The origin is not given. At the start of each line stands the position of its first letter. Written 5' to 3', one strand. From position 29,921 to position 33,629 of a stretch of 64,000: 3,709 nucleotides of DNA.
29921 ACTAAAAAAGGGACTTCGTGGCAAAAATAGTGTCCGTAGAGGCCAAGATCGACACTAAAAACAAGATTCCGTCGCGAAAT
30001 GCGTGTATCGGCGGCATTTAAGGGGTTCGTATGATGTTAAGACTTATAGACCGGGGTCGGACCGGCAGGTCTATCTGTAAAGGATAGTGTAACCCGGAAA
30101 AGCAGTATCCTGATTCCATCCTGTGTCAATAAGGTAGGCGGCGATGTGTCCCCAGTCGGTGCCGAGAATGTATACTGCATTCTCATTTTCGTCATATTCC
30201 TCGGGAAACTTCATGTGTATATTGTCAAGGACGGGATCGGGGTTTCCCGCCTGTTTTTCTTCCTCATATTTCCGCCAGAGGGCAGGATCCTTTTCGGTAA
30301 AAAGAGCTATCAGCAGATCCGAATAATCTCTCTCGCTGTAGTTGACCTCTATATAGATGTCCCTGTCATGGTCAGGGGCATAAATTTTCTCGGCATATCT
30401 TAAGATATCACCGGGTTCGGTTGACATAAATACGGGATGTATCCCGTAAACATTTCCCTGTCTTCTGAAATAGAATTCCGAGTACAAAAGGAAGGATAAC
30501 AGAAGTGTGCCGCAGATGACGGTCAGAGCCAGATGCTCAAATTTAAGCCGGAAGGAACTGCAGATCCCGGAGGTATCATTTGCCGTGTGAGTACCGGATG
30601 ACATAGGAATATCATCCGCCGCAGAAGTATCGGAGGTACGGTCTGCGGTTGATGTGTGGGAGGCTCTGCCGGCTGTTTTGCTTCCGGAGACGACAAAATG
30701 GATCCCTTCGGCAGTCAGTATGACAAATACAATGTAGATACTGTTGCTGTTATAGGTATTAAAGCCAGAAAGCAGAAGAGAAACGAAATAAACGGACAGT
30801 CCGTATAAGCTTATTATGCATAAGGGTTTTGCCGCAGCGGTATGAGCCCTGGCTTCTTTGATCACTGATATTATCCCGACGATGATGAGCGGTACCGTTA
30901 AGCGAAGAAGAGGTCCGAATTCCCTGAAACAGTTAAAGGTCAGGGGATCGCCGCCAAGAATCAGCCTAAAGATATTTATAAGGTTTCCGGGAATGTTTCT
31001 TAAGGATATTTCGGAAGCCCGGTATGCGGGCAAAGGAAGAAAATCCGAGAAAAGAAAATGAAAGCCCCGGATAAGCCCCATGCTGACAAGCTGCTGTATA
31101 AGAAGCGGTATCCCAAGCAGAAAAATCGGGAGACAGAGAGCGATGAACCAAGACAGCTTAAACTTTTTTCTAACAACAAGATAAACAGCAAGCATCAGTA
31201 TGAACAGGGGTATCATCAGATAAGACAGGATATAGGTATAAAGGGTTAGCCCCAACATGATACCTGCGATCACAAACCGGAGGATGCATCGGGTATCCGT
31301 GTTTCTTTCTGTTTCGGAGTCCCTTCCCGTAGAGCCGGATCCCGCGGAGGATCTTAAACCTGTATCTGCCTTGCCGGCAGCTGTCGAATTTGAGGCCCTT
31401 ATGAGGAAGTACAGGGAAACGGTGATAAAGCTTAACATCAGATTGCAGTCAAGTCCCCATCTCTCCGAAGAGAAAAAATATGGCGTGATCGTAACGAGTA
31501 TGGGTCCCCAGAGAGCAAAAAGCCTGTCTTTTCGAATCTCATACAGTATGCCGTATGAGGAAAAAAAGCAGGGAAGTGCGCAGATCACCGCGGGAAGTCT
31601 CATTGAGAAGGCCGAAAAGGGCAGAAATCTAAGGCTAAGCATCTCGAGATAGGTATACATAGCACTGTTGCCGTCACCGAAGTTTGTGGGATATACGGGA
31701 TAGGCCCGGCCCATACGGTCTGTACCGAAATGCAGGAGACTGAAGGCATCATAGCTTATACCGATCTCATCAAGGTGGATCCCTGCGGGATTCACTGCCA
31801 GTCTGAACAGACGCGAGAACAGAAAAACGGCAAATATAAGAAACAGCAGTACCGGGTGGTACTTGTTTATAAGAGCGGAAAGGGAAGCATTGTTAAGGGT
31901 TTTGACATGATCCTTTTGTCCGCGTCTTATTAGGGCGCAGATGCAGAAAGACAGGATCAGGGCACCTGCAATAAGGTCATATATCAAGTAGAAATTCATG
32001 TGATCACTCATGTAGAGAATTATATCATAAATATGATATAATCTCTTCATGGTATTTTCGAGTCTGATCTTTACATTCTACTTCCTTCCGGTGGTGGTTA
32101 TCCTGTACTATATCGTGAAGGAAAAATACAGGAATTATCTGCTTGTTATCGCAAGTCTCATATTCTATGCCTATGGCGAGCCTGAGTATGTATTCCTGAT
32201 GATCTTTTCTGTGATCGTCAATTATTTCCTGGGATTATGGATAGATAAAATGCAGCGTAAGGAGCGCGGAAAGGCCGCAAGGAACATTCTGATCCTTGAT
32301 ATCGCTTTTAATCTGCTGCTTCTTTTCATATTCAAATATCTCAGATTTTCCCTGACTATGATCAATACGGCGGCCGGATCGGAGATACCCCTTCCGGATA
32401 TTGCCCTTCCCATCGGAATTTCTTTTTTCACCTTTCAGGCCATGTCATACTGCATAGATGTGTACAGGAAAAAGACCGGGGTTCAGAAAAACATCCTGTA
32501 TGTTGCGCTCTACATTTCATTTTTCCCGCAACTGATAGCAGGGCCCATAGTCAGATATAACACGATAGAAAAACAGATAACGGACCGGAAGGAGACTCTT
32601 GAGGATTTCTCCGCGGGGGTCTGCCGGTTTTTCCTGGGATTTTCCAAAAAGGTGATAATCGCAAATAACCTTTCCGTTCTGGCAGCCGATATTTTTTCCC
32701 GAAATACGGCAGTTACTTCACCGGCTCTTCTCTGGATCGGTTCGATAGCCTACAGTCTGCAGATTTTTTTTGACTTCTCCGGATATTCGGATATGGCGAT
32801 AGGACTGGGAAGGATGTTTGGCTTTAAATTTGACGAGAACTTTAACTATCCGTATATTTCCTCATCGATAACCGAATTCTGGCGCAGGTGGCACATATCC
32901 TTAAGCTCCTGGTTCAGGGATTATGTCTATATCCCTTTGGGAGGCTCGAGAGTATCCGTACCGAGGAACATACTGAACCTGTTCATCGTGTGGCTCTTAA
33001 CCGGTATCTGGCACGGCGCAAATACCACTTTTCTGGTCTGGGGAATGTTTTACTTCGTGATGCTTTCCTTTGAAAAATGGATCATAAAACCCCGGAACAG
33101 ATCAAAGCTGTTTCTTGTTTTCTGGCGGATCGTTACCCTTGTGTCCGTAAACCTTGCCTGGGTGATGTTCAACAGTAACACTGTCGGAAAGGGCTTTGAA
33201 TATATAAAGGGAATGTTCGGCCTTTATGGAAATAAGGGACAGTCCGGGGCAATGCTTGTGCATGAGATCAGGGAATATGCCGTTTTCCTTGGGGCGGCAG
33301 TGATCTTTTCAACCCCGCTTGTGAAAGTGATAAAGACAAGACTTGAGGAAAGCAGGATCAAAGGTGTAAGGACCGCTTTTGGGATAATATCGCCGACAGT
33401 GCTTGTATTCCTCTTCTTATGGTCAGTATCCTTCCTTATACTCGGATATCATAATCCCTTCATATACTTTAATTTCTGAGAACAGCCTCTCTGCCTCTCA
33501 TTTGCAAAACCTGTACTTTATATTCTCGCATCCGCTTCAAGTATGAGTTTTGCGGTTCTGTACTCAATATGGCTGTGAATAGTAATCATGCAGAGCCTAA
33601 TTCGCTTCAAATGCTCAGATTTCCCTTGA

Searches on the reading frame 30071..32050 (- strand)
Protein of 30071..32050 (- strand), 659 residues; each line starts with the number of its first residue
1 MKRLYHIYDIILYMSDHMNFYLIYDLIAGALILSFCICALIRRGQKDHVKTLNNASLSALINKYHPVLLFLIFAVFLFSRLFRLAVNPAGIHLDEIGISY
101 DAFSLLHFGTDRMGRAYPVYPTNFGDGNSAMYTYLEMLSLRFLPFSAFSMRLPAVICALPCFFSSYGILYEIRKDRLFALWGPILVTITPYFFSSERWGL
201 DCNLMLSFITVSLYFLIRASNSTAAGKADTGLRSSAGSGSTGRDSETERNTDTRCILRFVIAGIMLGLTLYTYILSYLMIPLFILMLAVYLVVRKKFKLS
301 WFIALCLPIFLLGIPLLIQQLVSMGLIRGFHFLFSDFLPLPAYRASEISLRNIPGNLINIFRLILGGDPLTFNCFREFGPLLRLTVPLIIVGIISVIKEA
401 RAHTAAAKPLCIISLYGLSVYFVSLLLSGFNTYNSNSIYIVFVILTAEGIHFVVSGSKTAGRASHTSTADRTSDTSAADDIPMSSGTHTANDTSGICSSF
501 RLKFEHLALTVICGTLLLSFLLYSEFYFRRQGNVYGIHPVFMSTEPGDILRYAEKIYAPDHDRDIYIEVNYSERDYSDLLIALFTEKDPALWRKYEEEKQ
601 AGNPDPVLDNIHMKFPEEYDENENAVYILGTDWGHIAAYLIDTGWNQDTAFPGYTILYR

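Call 7: search_protein_families(library=pfam, proteins=[window:30071-32050:-])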
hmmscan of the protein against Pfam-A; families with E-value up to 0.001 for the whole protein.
window:30071-32050:- (659 aa): 0 families

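Call 10: find_encoding_contigs(protein=window:30071-32050:-, flank=6000, max_places=10)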
Protein window:30071-32050:- (659 aa): no gene with exactly this product is on record in the collection.

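Call 19: find_homologous_proteins(query=window:30071-32050:-)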
Query window:30071-32050:- (659 aa): 69 proteins with E <= 0.001 among 8000 candidates.
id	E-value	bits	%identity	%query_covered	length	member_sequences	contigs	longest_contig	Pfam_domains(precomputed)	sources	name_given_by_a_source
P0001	0.0e+0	1454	100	97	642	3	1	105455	-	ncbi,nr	ncbi:MAG: glycosyltransferase family 39 protein [Lachnospiraceae bacterium]|nr:glycosyltransferase f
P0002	1.9e-206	705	56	97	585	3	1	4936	PF13231.13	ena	-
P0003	2.4e-200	685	55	91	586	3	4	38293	PF13231.13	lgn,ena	-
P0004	1.5e-189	649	51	98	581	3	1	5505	PF13231.13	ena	-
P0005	1.5e-187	643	51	95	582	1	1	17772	-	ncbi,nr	ncbi:MAG: glycosyltransferase family 39 protein [Lachnospiraceae bacterium]|nr:glycosyltransferase f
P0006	2.2e-187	642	51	97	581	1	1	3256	PF13231.13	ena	-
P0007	3.6e-185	635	53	88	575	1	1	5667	PF13231.13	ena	-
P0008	2.7e-181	622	52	91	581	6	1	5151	PF13231.13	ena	-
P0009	3.0e-179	615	48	99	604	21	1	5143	PF13231.13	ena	-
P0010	2.1e-177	609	50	92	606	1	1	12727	-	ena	-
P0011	6.3e-175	601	48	97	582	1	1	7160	PF13231.13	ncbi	-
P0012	1.4e-158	547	44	97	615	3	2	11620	PF13231.13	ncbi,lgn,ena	-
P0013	8.5e-144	498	42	91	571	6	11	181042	PF13231.13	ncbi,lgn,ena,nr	ncbi:MAG: glycosyltransferase family 39 protein [Lachnospiraceae bacterium]|nr:glycosyltransferase f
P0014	2.0e-143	497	40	97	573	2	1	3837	PF13231.13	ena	-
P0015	9.9e-135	468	39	97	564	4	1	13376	PF13231.13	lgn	-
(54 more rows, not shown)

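Call 20: find_encoding_contigs(protein=P0001, flank=10000, max_places=6)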
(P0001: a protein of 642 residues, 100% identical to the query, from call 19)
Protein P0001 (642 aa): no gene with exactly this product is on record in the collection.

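Call 21: find_encoding_contigs(protein=P0003, flank=8000, max_places=6)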
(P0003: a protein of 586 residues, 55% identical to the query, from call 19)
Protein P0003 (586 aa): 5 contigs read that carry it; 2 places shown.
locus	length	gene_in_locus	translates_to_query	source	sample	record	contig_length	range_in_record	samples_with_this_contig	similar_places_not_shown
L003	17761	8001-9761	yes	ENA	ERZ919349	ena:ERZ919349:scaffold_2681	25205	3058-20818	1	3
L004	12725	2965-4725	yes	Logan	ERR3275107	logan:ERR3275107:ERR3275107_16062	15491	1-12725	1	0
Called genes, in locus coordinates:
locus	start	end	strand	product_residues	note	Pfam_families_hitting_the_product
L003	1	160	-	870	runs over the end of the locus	PF02096:60KD_IMP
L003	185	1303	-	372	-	PF01757:Acyl_transf_3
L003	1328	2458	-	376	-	PF00155:Aminotran_1_2 (weak), PF01041:DegT_DnrJ_EryC1, PF00266:Aminotran_5 (weak)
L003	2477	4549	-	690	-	-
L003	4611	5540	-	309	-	PF00535:Glycos_transf_2, PF10111:Glyco_tranf_2_2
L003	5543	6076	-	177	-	PF13302:Acetyltransf_3, PF13420:Acetyltransf_4, PF13523:Acetyltransf_8 (weak), PF00583:Acetyltransf_1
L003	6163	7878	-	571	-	-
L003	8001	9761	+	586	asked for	PF13231:PMT_2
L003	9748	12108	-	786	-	-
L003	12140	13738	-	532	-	-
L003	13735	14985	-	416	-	PF01943:Polysacc_synt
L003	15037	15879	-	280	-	PF04991:LicD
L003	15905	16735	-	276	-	PF00535:Glycos_transf_2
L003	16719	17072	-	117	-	PF10066:DUF2304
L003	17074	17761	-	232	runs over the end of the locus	PF00535:Glycos_transf_2, PF13641:Glyco_tranf_2_3 (faint)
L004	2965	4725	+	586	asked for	PF13231:PMT_2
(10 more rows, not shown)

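Call 35: list_cluster_members(proteins=[P0001])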
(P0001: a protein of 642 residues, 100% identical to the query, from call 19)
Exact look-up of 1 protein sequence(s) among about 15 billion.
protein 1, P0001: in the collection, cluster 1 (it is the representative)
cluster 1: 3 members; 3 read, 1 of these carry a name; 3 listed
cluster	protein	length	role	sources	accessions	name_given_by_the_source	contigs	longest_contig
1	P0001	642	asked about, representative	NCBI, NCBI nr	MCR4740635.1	MAG: glycosyltransferase family 39 protein [Lachnospiraceae bacterium] | glycosyltransferase family 39 protein [Lachnospiraceae bacterium]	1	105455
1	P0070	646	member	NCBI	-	-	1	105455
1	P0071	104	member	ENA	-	-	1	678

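Call 36: find_encoding_contigs(protein=P0071, flank=5000)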
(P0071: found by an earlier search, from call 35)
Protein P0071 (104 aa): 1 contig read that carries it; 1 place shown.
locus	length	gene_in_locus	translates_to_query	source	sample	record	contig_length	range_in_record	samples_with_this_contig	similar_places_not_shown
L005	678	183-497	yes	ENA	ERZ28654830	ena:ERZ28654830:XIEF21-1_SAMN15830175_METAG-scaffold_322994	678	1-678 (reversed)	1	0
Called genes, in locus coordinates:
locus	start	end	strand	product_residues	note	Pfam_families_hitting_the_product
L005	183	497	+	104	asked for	-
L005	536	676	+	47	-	?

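Call 87: search_protein_families(library=ncbifam, proteins=[window:30071-32050:-], max_evalue=0.01)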
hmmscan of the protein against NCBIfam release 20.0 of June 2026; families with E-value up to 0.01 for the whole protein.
window:30071-32050:- (659 aa): 0 families

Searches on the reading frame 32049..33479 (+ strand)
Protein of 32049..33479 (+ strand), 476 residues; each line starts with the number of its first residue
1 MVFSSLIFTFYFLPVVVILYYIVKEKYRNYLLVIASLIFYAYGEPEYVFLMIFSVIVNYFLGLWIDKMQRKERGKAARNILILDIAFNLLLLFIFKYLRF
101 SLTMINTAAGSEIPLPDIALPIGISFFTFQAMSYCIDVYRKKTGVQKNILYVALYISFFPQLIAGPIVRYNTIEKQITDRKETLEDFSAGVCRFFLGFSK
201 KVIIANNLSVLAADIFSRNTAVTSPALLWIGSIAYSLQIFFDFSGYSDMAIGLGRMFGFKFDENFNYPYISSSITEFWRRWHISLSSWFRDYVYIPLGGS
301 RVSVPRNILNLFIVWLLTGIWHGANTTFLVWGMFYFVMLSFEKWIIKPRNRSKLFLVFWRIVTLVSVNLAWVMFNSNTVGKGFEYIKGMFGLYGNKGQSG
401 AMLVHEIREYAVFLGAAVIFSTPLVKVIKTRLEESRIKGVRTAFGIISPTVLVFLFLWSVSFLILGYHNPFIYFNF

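Call 7: search_protein_families(library=pfam, proteins=[window:32049-33479:+])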
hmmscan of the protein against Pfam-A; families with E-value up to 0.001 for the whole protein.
window:32049-33479:+ (476 aa): 1 family
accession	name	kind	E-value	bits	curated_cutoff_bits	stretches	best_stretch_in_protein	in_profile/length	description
PF03062.24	MBOAT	-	1.5e-36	126.8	27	1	145-374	77-324/337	MBOAT, membrane-bound O-acyltransferase family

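Call 30: find_encoding_contigs(protein=window:32049-33479:+, flank=8000, max_places=10)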
Protein window:32049-33479:+ (476 aa): no gene with exactly this product is on record in the collection.
